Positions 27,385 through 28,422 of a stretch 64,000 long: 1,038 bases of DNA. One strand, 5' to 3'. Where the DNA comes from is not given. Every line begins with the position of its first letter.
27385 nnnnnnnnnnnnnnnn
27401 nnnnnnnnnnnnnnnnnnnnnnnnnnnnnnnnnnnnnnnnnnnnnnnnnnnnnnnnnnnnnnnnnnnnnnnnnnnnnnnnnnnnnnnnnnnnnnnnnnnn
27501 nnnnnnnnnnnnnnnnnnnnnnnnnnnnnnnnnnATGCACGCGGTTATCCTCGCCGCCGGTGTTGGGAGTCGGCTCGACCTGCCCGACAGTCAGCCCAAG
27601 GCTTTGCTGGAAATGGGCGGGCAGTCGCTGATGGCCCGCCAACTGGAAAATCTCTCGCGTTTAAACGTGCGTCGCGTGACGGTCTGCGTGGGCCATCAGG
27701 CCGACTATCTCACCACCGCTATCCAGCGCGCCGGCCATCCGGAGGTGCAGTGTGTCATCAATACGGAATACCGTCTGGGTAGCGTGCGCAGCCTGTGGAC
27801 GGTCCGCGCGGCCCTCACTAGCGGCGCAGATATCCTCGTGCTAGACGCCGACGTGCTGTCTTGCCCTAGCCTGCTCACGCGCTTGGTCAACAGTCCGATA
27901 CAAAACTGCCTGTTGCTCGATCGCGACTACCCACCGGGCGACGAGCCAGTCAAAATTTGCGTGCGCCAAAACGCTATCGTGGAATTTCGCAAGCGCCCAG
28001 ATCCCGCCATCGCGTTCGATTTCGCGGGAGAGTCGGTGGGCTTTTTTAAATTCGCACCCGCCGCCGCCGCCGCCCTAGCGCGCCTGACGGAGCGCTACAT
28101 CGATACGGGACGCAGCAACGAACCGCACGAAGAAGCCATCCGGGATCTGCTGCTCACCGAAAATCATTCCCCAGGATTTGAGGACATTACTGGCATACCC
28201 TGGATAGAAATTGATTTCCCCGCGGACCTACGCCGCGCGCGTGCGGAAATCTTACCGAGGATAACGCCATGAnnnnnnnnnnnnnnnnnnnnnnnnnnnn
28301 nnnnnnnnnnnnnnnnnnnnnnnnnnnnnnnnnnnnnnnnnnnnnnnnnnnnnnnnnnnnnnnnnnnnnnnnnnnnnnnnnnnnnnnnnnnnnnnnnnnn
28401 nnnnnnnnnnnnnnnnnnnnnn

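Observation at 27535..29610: Phosphonate-type gene pair (LicC-like nucleotidyltransferase plus phosphonopyruvate/sulfopyruvate-decarboxylase-family TPP enzyme) inside a hopanoid locus, with no PEP mutase in view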

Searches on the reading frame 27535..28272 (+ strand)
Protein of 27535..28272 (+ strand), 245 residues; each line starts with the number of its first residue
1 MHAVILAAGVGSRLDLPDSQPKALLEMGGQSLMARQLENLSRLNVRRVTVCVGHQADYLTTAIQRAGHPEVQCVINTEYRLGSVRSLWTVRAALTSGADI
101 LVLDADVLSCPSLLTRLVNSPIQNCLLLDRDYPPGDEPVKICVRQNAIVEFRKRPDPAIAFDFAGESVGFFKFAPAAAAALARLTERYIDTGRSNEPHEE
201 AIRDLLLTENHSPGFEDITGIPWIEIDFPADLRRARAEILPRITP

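Call 5: search_protein_families(library=pfam, proteins=[window:27535-28272:+])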
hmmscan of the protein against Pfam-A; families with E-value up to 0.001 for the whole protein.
window:27535-28272:+ (245 aa): 3 families
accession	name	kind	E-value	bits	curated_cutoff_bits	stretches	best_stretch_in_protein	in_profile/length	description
PF12804.13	NTP_transf_3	-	5.4e-15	56.4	27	1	3-119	1-109/160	MobA-like NTP transferase domain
PF00483.29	NTP_transferase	-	5e-09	36.5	21.2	1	3-109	2-113/245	Nucleotidyl transferase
PF01128.25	IspD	-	1.9e-06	28.2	27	1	1-105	1-100/221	2-C-methyl-D-erythritol 4-phosphate cytidylyltransferase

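Call 6: search_protein_families(library=ncbifam, proteins=[window:27535-28272:+])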
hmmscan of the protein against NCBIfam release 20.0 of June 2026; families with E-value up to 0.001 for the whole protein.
window:27535-28272:+ (245 aa): 27 families (the best 25 are shown)
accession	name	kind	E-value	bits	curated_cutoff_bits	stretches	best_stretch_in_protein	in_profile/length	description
NF041135.1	IPPtranDIPPsyn_Thcocales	equivalog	9.7e-14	51.2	580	1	1-240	1-218/419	bifunctional L-myo-inositol-1-phosphate cytidylyltransferase/CDP-L-myo-inositol myo-inositolphosphotransferase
TIGR03992.1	Arch_glmU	subfamily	4.9e-13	48.7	292.1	1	1-135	1-134/393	bifunctional sugar-1-phosphate nucleotidylyltransferase/acetyltransferase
NF045665.1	NTPtran_DVU1551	equivalog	5.2e-12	45.5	315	1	2-103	2-97/359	DVU_1551 family NTP transferase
TIGR03310.1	matur_MocA_YgfJ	equivalog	2e-11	44.2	186.45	1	3-106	2-99/188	molybdenum cofactor cytidylyltransferase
NF041313.1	UDPGP_AglF_Halo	equivalog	2.5e-11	43.5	400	1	1-130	1-132/234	UTP--glucose-1-phosphate uridylyltransferase AglF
NF038362.1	Sden_1164_fam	equivalog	1.1e-10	41.5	300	1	3-243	4-262/266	Sden_1164 family protein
TIGR01173.1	glmU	equivalog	1.8e-10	40.3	366.85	1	1-107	1-102/452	bifunctional UDP-N-acetylglucosamine diphosphorylase/glucosamine-1-phosphate N-acetyltransferase GlmU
NF010933.0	PRK14353.1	equivalog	3.5e-10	39.1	505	1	2-107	7-109/453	bifunctional UDP-N-acetylglucosamine diphosphorylase/glucosamine-1-phosphate N-acetyltransferase GlmU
NF010940.0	PRK14360.1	equivalog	2.2e-09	36.4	602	1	4-115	5-113/452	bifunctional UDP-N-acetylglucosamine diphosphorylase/glucosamine-1-phosphate N-acetyltransferase GlmU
NF010932.0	PRK14352.1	equivalog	2.3e-09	36.4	611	1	3-107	9-111/488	bifunctional UDP-N-acetylglucosamine diphosphorylase/glucosamine-1-phosphate N-acetyltransferase GlmU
TIGR00453.1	ispD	equivalog_domain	2.9e-08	33.4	181.3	1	3-104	2-99/219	2-C-methyl-D-erythritol 4-phosphate cytidylyltransferase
NF045761.1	NAMPUrTaseMurU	equivalog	1e-07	32.1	250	1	1-71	1-72/226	N-acetylmuramate alpha-1-phosphate uridylyltransferase MurU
NF041173.1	Sug_nt_acttase_Thmprot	equivalog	1.9e-07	30.4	600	1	1-121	1-120/405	bifunctional sugar-1-phosphate nucleotidylyltransferase/acetyltransferase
NF045697.1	MurNAcPUrMurU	equivalog_domain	2e-07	30.6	370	1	4-78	1-75/229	N-acetylmuramate alpha-1-phosphate uridylyltransferase MurU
NF010938.0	PRK14358.1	equivalog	3.3e-07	29.2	500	1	3-118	10-121/481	bifunctional N-acetylglucosamine-1-phosphate uridyltransferase/glucosamine-1-phosphate acetyltransferase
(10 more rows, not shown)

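Call 30: search_solved_structures(query=window:27535-28272:+, max_evalue=0.001, show_alignments=2)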
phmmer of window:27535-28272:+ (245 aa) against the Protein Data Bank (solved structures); distinct sequences matched with E-value up to 0.001: 11.
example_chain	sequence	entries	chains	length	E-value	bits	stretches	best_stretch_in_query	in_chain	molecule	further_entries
6pd1_A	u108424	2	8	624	4.6e-11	45.7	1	2-243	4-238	Nucleotidyl transferase/aminotransferase, class V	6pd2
1jyk_A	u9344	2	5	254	7.4e-05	25.4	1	2-106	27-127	CTP:phosphocholine Cytidylyltransferase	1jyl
6jq8_A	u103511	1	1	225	0.00019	24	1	3-76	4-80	Putative 6-deoxy-D-mannoheptose pathway protein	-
5xhw_A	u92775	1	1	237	0.00028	23.5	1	3-66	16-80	Putative 6-deoxy-D-mannoheptose pathway protein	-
3okr_A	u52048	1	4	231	0.0004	23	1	3-120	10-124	2-C-methyl-D-erythritol 4-phosphate cytidylyltransferase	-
3q7u_A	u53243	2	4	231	0.0004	23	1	3-120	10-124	2-C-methyl-D-erythritol 4-phosphate cytidyltransferase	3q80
2xwn_A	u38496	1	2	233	0.00041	23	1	3-120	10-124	2-C-METHYL-D-ERYTHRITOL 4-PHOSPHATE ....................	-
7k47_A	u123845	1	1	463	0.00042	23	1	1-136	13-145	Bifunctional protein GlmU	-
9y3p_I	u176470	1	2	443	0.00047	22.8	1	2-111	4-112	Translation initiation factor eIF2B subunit gamma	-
6caj_J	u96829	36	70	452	0.00049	22.7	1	2-111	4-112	Translation initiation factor eIF-2B subunit gamma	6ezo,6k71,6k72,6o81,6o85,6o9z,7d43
2v0h_A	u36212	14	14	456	0.00092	21.8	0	2-135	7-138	BIFUNCTIONAL PROTEIN GLMU | GLUCOSAMINE-1-PHOSPHATE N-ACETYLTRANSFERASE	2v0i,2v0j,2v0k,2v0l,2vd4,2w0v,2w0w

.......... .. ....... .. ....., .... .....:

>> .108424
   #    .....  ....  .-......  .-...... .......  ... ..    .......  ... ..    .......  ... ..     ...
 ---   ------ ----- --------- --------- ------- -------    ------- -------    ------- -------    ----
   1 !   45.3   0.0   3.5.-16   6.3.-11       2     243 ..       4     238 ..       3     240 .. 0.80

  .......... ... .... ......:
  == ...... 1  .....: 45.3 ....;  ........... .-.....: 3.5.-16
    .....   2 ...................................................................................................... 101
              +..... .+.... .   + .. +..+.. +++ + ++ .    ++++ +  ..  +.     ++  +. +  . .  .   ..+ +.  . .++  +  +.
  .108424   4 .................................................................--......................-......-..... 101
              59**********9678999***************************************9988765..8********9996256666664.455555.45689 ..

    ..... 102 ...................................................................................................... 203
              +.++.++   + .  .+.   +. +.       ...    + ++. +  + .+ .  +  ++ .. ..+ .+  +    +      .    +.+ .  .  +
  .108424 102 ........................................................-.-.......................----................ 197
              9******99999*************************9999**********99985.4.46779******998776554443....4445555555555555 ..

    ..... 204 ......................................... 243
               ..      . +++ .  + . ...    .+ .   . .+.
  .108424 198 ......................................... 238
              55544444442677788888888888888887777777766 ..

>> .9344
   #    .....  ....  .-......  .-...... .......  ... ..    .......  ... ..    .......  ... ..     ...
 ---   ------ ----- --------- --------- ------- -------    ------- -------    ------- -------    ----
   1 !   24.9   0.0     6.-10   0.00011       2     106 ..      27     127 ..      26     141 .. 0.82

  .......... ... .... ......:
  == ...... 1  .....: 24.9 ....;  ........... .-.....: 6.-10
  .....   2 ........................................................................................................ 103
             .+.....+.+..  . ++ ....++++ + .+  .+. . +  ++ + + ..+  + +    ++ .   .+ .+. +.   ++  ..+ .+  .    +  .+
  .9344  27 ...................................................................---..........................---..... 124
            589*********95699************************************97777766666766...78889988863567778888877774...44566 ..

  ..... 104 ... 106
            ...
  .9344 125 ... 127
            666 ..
